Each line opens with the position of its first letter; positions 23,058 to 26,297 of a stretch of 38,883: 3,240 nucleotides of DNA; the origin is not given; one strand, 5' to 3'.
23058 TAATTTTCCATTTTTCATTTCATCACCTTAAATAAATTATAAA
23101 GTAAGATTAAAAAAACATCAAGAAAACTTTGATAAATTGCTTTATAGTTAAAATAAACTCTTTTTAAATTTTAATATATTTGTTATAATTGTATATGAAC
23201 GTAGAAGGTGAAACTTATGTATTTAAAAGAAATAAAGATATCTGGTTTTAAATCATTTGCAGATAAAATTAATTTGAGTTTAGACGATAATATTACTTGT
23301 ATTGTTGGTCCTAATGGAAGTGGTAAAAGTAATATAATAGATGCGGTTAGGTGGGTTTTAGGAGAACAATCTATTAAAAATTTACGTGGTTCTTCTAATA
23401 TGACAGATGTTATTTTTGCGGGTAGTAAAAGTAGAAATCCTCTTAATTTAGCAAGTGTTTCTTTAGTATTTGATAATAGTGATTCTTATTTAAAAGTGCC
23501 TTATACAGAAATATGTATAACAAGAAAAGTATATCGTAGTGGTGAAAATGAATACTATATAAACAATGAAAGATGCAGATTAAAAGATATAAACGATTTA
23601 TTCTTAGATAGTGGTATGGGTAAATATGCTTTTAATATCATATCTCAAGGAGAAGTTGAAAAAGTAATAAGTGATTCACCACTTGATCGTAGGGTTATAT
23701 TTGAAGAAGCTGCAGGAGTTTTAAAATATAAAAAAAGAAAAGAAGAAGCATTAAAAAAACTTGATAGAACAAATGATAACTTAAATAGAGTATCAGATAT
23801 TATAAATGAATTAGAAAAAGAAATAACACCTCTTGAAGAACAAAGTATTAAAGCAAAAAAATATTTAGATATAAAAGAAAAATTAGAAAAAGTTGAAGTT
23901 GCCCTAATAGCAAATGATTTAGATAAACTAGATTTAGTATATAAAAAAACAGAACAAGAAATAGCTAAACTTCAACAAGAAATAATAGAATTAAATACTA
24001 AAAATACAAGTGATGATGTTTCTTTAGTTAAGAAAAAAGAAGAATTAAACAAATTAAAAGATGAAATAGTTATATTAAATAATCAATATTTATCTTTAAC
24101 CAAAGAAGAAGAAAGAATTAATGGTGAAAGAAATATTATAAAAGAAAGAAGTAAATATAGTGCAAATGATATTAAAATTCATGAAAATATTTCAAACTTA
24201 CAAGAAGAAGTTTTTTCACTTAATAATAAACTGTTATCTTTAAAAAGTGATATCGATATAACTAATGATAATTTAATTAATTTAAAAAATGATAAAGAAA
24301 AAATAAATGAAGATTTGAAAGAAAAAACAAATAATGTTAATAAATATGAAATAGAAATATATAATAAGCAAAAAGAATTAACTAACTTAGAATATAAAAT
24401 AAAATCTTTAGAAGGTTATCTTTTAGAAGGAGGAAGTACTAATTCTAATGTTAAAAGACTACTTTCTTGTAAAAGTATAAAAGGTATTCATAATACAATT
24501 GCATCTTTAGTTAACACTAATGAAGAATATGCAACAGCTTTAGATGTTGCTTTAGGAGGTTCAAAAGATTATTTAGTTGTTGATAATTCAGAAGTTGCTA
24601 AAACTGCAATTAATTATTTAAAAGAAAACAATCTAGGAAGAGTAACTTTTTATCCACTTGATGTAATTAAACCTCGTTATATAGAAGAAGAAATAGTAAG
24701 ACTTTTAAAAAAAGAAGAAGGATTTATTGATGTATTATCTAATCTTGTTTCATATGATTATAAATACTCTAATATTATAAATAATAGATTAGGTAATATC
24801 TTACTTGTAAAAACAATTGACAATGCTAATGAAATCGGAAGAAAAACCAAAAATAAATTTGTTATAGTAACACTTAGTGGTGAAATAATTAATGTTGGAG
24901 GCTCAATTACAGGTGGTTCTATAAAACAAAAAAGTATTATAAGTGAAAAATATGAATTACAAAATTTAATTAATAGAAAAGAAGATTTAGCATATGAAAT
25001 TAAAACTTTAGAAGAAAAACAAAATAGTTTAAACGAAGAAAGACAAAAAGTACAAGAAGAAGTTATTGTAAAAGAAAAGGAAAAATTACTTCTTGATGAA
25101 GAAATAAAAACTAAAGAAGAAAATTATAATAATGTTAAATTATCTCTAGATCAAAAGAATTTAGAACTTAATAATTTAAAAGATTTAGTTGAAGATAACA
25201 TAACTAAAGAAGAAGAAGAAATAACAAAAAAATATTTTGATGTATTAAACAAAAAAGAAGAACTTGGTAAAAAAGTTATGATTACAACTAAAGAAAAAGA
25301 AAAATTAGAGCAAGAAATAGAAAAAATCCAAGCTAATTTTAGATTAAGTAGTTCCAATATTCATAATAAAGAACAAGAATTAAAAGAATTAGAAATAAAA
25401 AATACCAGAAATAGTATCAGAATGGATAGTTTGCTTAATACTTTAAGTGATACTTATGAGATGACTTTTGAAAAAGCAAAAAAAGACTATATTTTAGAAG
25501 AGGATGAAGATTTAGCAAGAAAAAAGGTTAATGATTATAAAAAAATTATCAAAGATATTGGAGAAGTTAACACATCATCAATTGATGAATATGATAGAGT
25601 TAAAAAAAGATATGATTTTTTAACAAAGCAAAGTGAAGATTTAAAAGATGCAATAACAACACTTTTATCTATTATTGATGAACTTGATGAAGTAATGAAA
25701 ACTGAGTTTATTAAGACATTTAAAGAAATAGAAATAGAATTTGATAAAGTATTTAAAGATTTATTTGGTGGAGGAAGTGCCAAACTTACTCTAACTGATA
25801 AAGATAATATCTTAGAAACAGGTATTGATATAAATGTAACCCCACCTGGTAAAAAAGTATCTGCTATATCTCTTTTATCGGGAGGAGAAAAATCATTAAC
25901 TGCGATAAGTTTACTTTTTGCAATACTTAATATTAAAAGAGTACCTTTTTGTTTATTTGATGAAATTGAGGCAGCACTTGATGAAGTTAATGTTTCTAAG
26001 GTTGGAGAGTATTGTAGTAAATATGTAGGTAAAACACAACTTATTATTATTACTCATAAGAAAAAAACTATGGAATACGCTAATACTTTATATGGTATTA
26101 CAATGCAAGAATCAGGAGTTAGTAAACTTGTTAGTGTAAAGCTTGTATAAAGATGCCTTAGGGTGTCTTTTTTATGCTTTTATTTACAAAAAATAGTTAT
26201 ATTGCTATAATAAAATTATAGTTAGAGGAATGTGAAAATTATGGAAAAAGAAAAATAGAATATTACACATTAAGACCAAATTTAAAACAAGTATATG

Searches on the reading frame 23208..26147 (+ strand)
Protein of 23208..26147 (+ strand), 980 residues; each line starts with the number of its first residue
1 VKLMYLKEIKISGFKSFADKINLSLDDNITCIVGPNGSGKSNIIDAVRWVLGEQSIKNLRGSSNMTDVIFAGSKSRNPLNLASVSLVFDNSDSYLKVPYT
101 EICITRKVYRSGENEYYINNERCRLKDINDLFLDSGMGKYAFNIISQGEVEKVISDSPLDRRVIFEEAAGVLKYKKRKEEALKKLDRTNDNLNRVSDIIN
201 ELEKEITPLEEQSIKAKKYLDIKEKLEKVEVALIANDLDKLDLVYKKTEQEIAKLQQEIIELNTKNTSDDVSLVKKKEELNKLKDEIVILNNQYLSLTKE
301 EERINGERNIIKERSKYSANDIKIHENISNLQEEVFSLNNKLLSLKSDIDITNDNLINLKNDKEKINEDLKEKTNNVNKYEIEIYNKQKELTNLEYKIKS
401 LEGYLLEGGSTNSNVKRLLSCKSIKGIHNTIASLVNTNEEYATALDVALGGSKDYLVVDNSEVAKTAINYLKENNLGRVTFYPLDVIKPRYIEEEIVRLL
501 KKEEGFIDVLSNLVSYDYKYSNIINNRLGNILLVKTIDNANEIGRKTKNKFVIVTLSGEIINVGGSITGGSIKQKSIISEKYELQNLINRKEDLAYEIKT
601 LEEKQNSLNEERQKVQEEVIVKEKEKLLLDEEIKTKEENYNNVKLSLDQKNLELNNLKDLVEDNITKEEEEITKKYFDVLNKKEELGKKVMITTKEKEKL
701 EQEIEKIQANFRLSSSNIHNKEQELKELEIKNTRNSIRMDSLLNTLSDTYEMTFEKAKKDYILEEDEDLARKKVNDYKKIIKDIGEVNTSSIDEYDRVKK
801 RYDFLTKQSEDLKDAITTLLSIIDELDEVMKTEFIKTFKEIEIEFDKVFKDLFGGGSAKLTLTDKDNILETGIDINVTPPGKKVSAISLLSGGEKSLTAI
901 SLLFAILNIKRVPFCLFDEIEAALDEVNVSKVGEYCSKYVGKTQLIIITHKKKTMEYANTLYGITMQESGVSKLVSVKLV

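Call 21: find_related_loci(query=window:23208-26147:+, collection=genome_contigs, flank=10000)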
Query window:23208-26147:+ (980 aa) in genome_contigs; peptide patterns used: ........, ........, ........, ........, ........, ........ (x = any residue, [..] = any of these).
600 stretches matched a pattern (row limit reached: there are more); 532 encode a relative of the query (tblastn E <= 1e-3); the best 80 are kept; 80 distinct loci.
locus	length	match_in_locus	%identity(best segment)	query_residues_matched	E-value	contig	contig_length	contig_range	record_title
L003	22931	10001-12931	67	4-980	0e+0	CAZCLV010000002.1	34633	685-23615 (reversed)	MAG TPA_asm: uncultured Mycoplasma sp. isolate SRP192927_co1_122 genome assembly, contig: NODE_1991_length_34633_cov_14.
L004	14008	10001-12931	65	3-980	0e+0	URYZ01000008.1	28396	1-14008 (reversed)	uncultured Tenericutes bacterium isolate UMGS1485 genome assembly, contig: NODE_745_length_28396_cov_5.483434, whole gen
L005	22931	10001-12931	62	4-980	0e+0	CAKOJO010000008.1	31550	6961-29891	MAG: uncultured Bacilli bacterium isolate REFINED_METABAT215_TOP10_CONTIGS_1500_ASSEMBLY_K77_MERGED__Hadza_MoBio_hadza-E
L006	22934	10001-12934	61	3-980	0e+0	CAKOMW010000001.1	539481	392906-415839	MAG: uncultured Bacilli bacterium isolate REFINED_METABAT215_TOP10_CONTIGS_1500_ASSEMBLY_K77_MERGED__Hadza_MoBio_hadza-A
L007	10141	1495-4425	62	4-980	0e+0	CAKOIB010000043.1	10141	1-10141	MAG: uncultured Bacilli bacterium isolate REFINED_METABAT215_TOP10_CONTIGS_1500_ASSEMBLY_K77_MERGED__Hadza_MoBio_hadza-E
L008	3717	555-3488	61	3-980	0e+0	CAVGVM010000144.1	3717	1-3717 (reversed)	Lachnospiraceae bacterium isolate SRR8978446_cleanbin_000006 genome assembly, contig: Spades_SRR8978446_contig_1976, who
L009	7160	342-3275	59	3-980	0e+0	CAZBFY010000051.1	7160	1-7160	MAG TPA_asm: uncultured Mycoplasma sp. isolate SRP313737_co1_58 genome assembly, contig: NODE_15071_length_7160_cov_6.79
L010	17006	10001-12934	61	3-980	0e+0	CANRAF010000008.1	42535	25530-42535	MAG: uncultured Bacilli bacterium isolate Lapin-016__bin64 genome assembly, contig: Lapin-016__NODE_746_length_42535_cov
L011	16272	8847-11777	58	4-980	0e+0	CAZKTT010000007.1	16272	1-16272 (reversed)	MAG TPA_asm: uncultured Mycoplasma sp. isolate SRP278969_co1_29 genome assembly, contig: NODE_4594_length_16272_cov_6.19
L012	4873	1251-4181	56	4-980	0e+0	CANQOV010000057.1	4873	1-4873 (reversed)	MAG: uncultured Bacilli bacterium isolate Lapin-032__bin35 genome assembly, contig: Lapin-032__NODE_21513_length_4873_co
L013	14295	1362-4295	57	4-980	0e+0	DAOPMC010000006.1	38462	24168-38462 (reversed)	MAG TPA_asm: Bacilli bacterium isolate AMR_MDS_3209 NODE_1124_length_38462_cov_52.208686, whole genome shotgun sequence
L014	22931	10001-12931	55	4-979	0e+0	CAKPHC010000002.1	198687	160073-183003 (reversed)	MAG: uncultured Bacilli bacterium isolate REFINED_METABAT215_TOP10_CONTIGS_1500_ASSEMBLY_K77_MERGED__Hadza_MoBio_hadza-I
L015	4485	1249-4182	55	3-979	0e+0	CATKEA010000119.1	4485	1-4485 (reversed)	MAG: uncultured Bacilli bacterium isolate iMGMC-980_1678881718 genome assembly, contig: MegahitA5_210815, whole genome s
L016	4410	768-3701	54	3-979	0e+0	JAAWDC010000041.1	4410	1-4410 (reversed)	MAG: Bacilli bacterium isolate ABMPRH_183_0 k141_470602, whole genome shotgun sequence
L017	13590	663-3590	54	4-979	0e+0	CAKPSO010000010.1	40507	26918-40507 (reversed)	MAG: uncultured Bacilli bacterium isolate REFINED_METABAT215_TOP10_CONTIGS_1500_ASSEMBLY_K77_MERGED__Hadza_MoBio_hadza-I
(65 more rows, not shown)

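Call 31: find_encoding_contigs(protein=window:23217-26147:+, flank=10000, max_places=10)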
Protein window:23217-26147:+ (977 aa): no gene with exactly this product is on record in the collection.
